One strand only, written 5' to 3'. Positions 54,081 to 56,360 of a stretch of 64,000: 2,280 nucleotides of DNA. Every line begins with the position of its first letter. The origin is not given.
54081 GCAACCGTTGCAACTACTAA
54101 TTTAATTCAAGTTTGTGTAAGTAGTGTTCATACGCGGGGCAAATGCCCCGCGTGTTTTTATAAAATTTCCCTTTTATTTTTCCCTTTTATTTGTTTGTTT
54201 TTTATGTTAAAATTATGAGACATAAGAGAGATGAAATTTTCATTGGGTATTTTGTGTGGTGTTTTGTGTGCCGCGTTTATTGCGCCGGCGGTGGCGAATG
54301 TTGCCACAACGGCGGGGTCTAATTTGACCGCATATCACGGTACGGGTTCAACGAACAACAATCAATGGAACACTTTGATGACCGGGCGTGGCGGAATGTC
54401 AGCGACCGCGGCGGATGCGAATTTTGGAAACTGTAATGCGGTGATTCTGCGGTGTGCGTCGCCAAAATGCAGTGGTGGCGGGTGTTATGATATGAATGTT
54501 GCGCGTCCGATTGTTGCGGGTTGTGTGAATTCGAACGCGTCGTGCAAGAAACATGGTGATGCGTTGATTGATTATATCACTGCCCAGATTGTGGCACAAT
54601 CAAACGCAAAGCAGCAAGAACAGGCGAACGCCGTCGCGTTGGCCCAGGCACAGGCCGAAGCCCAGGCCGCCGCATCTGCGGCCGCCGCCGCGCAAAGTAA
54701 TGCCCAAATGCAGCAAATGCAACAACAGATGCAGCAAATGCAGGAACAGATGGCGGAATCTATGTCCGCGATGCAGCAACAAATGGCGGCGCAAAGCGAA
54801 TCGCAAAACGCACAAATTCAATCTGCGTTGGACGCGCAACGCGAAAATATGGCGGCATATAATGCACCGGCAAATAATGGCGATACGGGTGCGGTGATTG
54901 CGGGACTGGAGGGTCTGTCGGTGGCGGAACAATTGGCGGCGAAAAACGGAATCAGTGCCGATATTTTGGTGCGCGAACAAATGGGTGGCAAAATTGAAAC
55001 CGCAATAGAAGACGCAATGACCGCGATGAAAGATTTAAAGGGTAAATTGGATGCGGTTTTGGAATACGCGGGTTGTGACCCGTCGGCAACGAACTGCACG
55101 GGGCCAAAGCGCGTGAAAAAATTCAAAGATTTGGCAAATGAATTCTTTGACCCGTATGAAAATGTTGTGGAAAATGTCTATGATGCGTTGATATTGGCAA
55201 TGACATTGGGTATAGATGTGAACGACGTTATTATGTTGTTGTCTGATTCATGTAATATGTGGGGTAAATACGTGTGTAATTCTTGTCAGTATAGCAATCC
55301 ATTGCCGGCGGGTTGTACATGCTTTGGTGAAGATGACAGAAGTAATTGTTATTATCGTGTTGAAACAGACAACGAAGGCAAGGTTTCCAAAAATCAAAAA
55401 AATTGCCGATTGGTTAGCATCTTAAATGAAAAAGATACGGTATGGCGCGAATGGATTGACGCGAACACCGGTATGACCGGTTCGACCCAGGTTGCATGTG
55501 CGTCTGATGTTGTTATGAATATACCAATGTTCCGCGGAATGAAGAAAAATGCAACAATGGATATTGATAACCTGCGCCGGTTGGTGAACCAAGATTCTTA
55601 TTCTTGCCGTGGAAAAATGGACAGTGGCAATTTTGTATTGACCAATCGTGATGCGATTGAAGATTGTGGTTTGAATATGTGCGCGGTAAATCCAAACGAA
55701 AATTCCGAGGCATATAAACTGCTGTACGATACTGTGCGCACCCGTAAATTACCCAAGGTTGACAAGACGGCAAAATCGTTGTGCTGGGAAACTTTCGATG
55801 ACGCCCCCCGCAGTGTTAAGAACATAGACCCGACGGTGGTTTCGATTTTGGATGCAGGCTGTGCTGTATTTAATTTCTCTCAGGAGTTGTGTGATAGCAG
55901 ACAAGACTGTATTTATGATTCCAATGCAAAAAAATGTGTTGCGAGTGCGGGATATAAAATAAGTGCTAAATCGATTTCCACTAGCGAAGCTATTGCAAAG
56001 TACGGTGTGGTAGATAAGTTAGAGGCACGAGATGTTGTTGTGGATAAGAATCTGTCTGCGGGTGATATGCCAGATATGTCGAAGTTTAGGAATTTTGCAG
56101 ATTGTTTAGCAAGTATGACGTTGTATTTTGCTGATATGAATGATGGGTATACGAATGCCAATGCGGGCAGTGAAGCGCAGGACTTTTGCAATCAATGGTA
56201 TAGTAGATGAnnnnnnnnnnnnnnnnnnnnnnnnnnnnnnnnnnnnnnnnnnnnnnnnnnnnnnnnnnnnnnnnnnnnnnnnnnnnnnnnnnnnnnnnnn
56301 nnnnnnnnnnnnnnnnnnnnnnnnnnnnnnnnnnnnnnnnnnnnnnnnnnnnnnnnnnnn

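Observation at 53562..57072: About 3.5-kb accessory insertion splitting the alpha operon between rpsK and rpoA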

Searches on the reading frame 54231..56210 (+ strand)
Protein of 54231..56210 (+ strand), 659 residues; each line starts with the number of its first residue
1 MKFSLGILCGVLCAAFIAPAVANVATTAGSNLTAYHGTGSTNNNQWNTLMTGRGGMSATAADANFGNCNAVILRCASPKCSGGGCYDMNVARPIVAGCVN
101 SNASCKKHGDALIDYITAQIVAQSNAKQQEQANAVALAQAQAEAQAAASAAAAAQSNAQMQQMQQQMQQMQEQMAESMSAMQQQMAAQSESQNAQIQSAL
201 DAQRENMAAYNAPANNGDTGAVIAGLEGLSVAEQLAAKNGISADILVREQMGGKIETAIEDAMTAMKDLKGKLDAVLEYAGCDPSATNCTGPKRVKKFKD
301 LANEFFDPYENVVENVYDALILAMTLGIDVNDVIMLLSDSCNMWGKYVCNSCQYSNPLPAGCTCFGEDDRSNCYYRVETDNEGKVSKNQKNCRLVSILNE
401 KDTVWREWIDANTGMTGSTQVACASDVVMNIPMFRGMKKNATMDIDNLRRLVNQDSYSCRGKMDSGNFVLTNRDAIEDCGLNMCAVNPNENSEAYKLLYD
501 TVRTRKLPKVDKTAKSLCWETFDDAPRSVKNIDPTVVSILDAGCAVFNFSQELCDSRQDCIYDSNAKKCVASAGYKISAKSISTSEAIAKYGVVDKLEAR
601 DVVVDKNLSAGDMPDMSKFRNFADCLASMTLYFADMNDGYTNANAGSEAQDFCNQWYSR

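Call 7: search_protein_families(library=pfam, proteins=[window:54231-56210:+], max_evalue=0.1)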
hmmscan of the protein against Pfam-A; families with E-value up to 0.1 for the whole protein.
window:54231-56210:+ (659 aa): 4 families
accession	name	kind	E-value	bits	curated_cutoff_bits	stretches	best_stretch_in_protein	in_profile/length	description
PF03153.18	TFIIA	-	0.0091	16.5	36.2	1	118-209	155-247/415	Transcription factor IIA, alpha/beta subunit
PF09753.14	Use1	-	0.036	14.1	38.3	1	117-198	104-183/243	Membrane fusion protein Use1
PF07798.16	CCDC90-like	-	0.04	14.2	33.5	1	113-270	35-150/175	Coiled-coil domain-containing protein 90-like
PF10248.14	Mlf1IP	-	0.089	13.2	34.5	0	144-195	24-75/174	Myelodysplasia-myeloid leukemia factor 1-interacting protein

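Call 8: find_encoding_contigs(protein=window:54231-56210:+, flank=10000, max_places=10)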
Protein window:54231-56210:+ (659 aa): 13 contigs read that carry it; 2 places shown.
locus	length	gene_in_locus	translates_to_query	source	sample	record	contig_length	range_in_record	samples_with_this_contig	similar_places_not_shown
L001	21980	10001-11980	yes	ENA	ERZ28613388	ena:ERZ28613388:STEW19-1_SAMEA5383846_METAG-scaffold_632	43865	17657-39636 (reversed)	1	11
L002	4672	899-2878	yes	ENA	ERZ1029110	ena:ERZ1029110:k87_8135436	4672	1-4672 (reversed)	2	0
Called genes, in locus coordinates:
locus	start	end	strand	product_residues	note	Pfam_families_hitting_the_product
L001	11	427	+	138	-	PF00237:Ribosomal_L22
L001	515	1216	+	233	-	PF05316:VAR1 (faint), PF07650:KH_2, PF00189:Ribosomal_S3_C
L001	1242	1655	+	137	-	PF00252:Ribosomal_L16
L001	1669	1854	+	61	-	PF00831:Ribosomal_L29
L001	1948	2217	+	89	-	PF00366:Ribosomal_S17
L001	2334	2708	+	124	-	PF00238:Ribosomal_L14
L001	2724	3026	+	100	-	PF00467:KOW (weak), PF17136:ribosomal_L24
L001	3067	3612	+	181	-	PF00281:Ribosomal_L5, PF00673:Ribosomal_L5_C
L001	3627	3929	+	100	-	PF00253:Ribosomal_S14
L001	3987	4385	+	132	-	PF00410:Ribosomal_S8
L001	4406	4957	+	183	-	PF00347:Ribosomal_L6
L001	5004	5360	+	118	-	PF00861:Ribosomal_L18p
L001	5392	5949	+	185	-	PF00333:Ribosomal_S5, PF03719:Ribosomal_S5_C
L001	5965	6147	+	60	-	PF00327:Ribosomal_L30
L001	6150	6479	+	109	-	-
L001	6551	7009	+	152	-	PF00828:Ribosomal_L27A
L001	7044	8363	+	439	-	PF00344:SecY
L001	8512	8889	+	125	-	PF00416:Ribosomal_S13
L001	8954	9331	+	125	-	PF00411:Ribosomal_S11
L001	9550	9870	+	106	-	-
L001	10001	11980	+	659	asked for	-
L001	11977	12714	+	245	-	-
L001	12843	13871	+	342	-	PF01193:RNA_pol_L, PF01000:RNA_pol_A_bac, PF03118:RNA_pol_A_CTD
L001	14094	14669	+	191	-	PF01196:Ribosomal_L17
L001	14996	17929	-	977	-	-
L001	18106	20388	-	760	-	-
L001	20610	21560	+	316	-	-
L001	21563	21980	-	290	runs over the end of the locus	PF11899:DUF3419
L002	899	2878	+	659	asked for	-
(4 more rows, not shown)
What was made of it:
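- Checked: The identical 659-aa protein is on 13 contigs (call 8).
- The identical protein is on 13 contigs, some of 0.2-1 Mb (call 8).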

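Call 9: find_homologous_proteins(query=window:54231-56210:+)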
Query window:54231-56210:+ (659 aa): 1359 proteins with E <= 0.001 among 8000 candidates; the best 120 are listed.
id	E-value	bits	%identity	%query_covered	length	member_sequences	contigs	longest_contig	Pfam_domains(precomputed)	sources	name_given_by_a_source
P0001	0.0e+0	1475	100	100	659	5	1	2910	-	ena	-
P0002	0.0e+0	1278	88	100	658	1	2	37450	-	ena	-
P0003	0.0e+0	1249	86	100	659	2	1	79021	-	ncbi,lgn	-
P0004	0.0e+0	1165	96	82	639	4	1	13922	-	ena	-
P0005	0.0e+0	1121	77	100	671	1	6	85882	-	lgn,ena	-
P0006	0.0e+0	1058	75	100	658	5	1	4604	-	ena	-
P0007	0.0e+0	1031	80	91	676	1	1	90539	-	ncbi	-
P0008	0.0e+0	1027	86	82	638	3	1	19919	-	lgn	-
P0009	0.0e+0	1022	84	82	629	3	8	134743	-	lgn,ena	-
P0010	0.0e+0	1013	85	82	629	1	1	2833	-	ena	-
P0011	0.0e+0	1011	78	90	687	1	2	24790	-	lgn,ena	-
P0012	3.3e-293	992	88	79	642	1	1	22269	-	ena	-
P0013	9.8e-287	971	82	82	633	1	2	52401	-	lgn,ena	-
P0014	1.4e-284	964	81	82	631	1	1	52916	-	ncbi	-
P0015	2.1e-282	957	69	100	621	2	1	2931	-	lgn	-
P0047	4.4e-213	728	61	86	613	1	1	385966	-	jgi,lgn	jgi:hypothetical protein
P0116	1.1e-111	393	41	77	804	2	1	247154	-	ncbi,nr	ncbi:MAG: hypothetical protein R8M37_04515 [Alphaproteobacteria bacterium]|nr:hypothetical protein [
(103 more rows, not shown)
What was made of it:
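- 54231..56210 (+): o659: exported protein with an invariant N-terminal motif, a Cys-rich domain, an Ala/Gln/Met-rich coiled coil and a Cys-rich C-terminal region; orphan family. At least 1359 homologues (call 9).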

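Call 18: find_encoding_contigs(protein=P0116, flank=8000, max_places=2)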
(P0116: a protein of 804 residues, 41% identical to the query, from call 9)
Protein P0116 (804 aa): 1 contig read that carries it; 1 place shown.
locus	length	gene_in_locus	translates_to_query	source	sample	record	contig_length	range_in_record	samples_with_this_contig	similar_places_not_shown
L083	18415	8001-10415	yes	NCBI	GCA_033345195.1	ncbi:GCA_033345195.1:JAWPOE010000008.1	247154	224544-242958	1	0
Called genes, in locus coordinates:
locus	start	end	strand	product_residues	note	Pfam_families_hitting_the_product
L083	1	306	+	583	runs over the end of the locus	PF02518:HATPase_c, PF13589:HATPase_c_3, PF01119:DNA_mis_repair, PF08676:MutL_C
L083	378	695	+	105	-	PF02699:YajC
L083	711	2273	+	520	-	PF21760:SecD_1st, PF22599:SecDF_P1_head, PF03176:MMPL (weak), PF02355:SecD_SecF_C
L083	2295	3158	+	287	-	PF07549:Sec_GG (weak), PF02355:SecD_SecF_C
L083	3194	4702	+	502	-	PF00595:PDZ, PF17820:PDZ_6, PF03572:Peptidase_S41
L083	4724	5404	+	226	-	PF01569:PAP2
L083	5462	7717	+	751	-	PF17854:FtsK_alpha, PF01580:FtsK_SpoIIIE, PF01935:DUF87, PF09397:FtsK_gamma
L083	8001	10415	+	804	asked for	-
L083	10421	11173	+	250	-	-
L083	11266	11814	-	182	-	PF09411:PagL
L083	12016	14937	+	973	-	-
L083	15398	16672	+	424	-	-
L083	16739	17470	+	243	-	-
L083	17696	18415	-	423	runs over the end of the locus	PF05496:RuvB_N, PF06068:TIP49 (weak), PF00158:Sigma54_activat (faint), PF13173:AAA_14 (weak), PF00004:AAA, PF07728:AAA_5, PF16193:AAA_assoc_2, PF12002:MgsA_C, +4 more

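Call 19: find_encoding_contigs(protein=P0047, flank=8000, max_places=2)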
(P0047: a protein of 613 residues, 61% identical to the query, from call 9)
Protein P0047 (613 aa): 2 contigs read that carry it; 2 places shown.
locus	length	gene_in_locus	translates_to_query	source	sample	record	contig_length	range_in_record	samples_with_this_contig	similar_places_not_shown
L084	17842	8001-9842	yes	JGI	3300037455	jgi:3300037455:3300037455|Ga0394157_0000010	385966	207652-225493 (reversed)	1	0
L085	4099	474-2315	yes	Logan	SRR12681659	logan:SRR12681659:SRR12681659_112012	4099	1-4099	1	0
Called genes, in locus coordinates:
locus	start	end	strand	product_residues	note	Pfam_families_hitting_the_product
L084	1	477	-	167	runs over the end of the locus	-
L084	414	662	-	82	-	-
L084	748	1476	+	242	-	-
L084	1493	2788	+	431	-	-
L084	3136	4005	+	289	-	PF11899:DUF3419 (faint)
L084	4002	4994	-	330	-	-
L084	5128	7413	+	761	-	-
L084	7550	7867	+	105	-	-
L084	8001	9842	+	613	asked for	-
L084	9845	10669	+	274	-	-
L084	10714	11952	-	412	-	PF06245:DUF1015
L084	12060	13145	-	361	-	PF02275:CBAH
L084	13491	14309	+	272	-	-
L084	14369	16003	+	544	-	PF00005:ABC_tran, PF02463:SMC_N (faint), PF03193:RsgA_GTPase (faint), PF13476:AAA_23 (faint), PF13555:AAA_29 (faint), PF01926:MMR_HSR1 (faint), PF12848:ABC_tran_Xtn, PF00005:ABC_tran, +2 more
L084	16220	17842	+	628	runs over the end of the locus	-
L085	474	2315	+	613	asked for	-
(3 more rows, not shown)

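Call 25: predict_structure(alignment_id=A1)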
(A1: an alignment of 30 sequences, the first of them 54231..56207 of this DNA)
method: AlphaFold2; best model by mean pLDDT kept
length: 659 residues; sequences in the alignment: 30
mean_pLDDT: 57.0   pTM: 0.28
mean pLDDT of the five models: 57.0, 54.2, 51.8, 51.5, 49.6
residues with pLDDT >= 90: 0; 70-90: 177; 50-70: 245; < 50: 237
segments of 3 or more residues with pLDDT < 50: 17-65, 154-167, 169-174, 176-230, 232-236, 240-246, 317-339, 431-443, 527-542, 574-610, 638-640
pLDDT, mean of each block of 10 residues (from residue 1): 58 49 29 27 38 33 57 80 77 87 80 80 72 66 60 42 46 45 44 39 41 29 37 47 46 59 68 78 69 74 69 51 40 38 75 78 72 79 74 76 68 61 63 37 55 59 70 63 56 63 59 53 50 38 52 60 65 45 38 29 41 65 68 59 64 71
secondary structure, 60 per line:
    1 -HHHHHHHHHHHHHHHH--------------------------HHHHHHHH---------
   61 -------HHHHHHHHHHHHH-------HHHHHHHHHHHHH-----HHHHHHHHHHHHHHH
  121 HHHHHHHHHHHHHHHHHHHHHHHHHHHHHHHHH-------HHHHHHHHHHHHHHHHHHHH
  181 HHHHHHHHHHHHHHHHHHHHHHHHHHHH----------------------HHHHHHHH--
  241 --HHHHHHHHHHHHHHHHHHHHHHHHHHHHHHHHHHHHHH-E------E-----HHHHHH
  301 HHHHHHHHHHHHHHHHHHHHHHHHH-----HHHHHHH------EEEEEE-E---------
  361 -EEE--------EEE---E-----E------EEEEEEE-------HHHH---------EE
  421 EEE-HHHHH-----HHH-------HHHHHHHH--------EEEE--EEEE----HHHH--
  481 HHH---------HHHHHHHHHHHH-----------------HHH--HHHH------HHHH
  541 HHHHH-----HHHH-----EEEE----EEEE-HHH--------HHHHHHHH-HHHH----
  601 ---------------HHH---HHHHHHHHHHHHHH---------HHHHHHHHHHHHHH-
elements in order (helices of 4 or more, strands of 3 or more residues): H2-17 H44-51 H68-80 H88-100 H106-153 H161-208 H231-238 H243-280 H295-325 H331-337 E344-349 E362-364 E373-375 E392-398 H406-409 E419-423 H425-429 H445-452 E461-464 E467-470 H475-478 H493-504 H527-530 H537-545 H551-554 E560-563 E568-571 H584-591 H593-596 H622-635 H645-658
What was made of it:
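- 54231..56210 (+): AF2 mean pLDDT 57 (call 25).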

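Call 26: search_solved_structures(query=A1, max_evalue=1)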
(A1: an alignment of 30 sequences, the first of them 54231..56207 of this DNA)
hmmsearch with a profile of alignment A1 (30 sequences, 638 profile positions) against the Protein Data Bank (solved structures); distinct sequences matched with E-value up to 1: 3.
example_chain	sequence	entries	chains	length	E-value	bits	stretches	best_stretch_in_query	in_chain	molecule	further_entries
9mug_A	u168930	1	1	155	0.13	14.1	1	327-420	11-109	HORMA domain-containing protein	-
5tf0_A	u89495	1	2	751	0.45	12.3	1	221-279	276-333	Glycosyl hydrolase family 3 N-terminal domain protein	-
9rqu_AAA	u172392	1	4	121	0.47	12.2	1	129-213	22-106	REM1.1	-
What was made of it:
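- Tried and rejected: Best E was 0.13 (call 26).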

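Call 27: search_protein_families(library=ncbifam, proteins=[window:54231-56210:+, L001:18106-20388:-, L001:20610-21560:+], max_evalue=0.1)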
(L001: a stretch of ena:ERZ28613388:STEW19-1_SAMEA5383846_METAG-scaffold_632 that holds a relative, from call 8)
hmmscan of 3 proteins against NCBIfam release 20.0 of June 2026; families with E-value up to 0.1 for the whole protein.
window:54231-56210:+ (659 aa): 3 families
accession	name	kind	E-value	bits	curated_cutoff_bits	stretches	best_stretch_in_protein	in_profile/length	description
NF005844.0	PRK07764.1-3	equivalog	0.0034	16.2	964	1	8-263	352-581/841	DNA polymerase III subunit gamma and tau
NF041120.1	RqcH_arch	equivalog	0.0055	15.5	400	1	106-276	256-422/645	ribosome rescue protein RqcH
TIGR03499.1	FlhF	equivalog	0.02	14.9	174.15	1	120-202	47-149/286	flagellar biosynthesis GTPase FlhF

L001:18106-20388:- (760 aa): 4 families
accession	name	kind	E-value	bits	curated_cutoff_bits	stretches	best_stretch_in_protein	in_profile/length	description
NF037973.1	metallo_SslE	exception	1.1e-05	23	3000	1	57-102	38-84/1519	lipoprotein metalloprotease SslE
NF007804.1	PRK10510.1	equivalog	0.015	14.7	307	0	528-558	47-77/219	OmpA family lipoprotein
NF033186.1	internalin_K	exception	0.06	11.8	1100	1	70-105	519-554/604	class 1 internalin InlK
TIGR02672.2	cas_csm6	equivalog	0.095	11.7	150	0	373-501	156-276/433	type III-A CRISPR-associated CARF protein Csm6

L001:20610-21560:+ (316 aa): 0 families

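Call 41: fold_search(model_id=the predicted structure, library=pdb)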
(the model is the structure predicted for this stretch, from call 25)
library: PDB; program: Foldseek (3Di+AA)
matches with E <= 10: 112; with E <= 0.001: 0
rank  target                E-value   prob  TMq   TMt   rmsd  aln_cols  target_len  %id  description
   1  8cok_B                1.4e+00  0.77  0.11  0.61  10.4       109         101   13  Structural analysis of ING3 protein and its binding to histone H3 (released 2023-05-17)
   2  6b87_C                1.5e+00  0.87  0.11  0.65  10.2       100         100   12  Crystal structure of transmembrane protein TMHC2_E (released 2018-03-14)
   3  6b87_B                2.2e+00  0.75  0.10  0.66   9.3       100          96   14  Crystal structure of transmembrane protein TMHC2_E (released 2018-03-14)
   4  6b87_A                2.2e+00  0.75  0.10  0.63   8.7        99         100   14  Crystal structure of transmembrane protein TMHC2_E (released 2018-03-14)
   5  3lay_G                2.2e+00  0.69  0.10  0.66   3.6        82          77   12  Alpha-Helical barrel formed by the decamer of the zinc resistance-associated protein (STM4172) from Salmonella enteric (released 2010-01-19)
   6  5me8_A                2.2e+00  0.38  0.11  0.47  10.0       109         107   14  N-terminal domain of the human tumor suppressor ING5 (released 2018-03-14)
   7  8cok_A                2.4e+00  0.72  0.11  0.65   8.4       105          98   10  Structural analysis of ING3 protein and its binding to histone H3 (released 2023-05-17)
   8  8gl3                  2.7e+00  0.16  0.09  0.23   7.5        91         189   15  De novo design of monomeric helical bundles for pH-controlled membrane lysis (released 2023-09-06)
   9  9fqr_E5               2.7e+00  0.12  0.07  0.26  12.7       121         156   16  96-nm repeat of axonemal doublet microtubules from bovine sperm (released 2025-03-26)
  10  3lay_J                2.9e+00  0.38  0.10  0.54   4.4        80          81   15  Alpha-Helical barrel formed by the decamer of the zinc resistance-associated protein (STM4172) from Salmonella enteric (released 2010-01-19)
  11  6b87_D                3.2e+00  0.60  0.10  0.61   9.8       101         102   15  Crystal structure of transmembrane protein TMHC2_E (released 2018-03-14)
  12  7ui9_k                3.2e+00  0.12  0.08  0.31  15.2       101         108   13  Core Mediator-PICearly (Copy A) (released 2023-02-15)
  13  3j96_M                3.4e+00  0.12  0.07  0.30  25.1       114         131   12  Structure of 20S supercomplex determined by single particle cryoelectron microscopy (State I) (released 2015-01-28)
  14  3lay_A                3.6e+00  0.51  0.10  0.65   3.4        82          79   12  Alpha-Helical barrel formed by the decamer of the zinc resistance-associated protein (STM4172) from Salmonella enteric (released 2010-01-19)
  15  3lay_D                3.6e+00  0.33  0.10  0.57   4.0        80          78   15  Alpha-Helical barrel formed by the decamer of the zinc resistance-associated protein (STM4172) from Salmonella enteric (released 2010-01-19)
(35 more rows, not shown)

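Call 55: search_protein_families(library=phrogs, proteins=[window:54231-56210:+], max_evalue=0.01)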
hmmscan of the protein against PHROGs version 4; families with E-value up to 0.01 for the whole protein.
window:54231-56210:+ (659 aa): 0 families

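Call 56: search_protein_families(library=padloc, proteins=[window:54231-56210:+], max_evalue=0.01)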
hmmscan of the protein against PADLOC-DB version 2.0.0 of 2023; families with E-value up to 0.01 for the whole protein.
window:54231-56210:+ (659 aa): 1 family
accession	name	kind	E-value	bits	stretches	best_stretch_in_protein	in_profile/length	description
PDLC00648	ZorA3|ZorA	-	0.0005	16.9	1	102-211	361-474/692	MotA/ExbB/TolQ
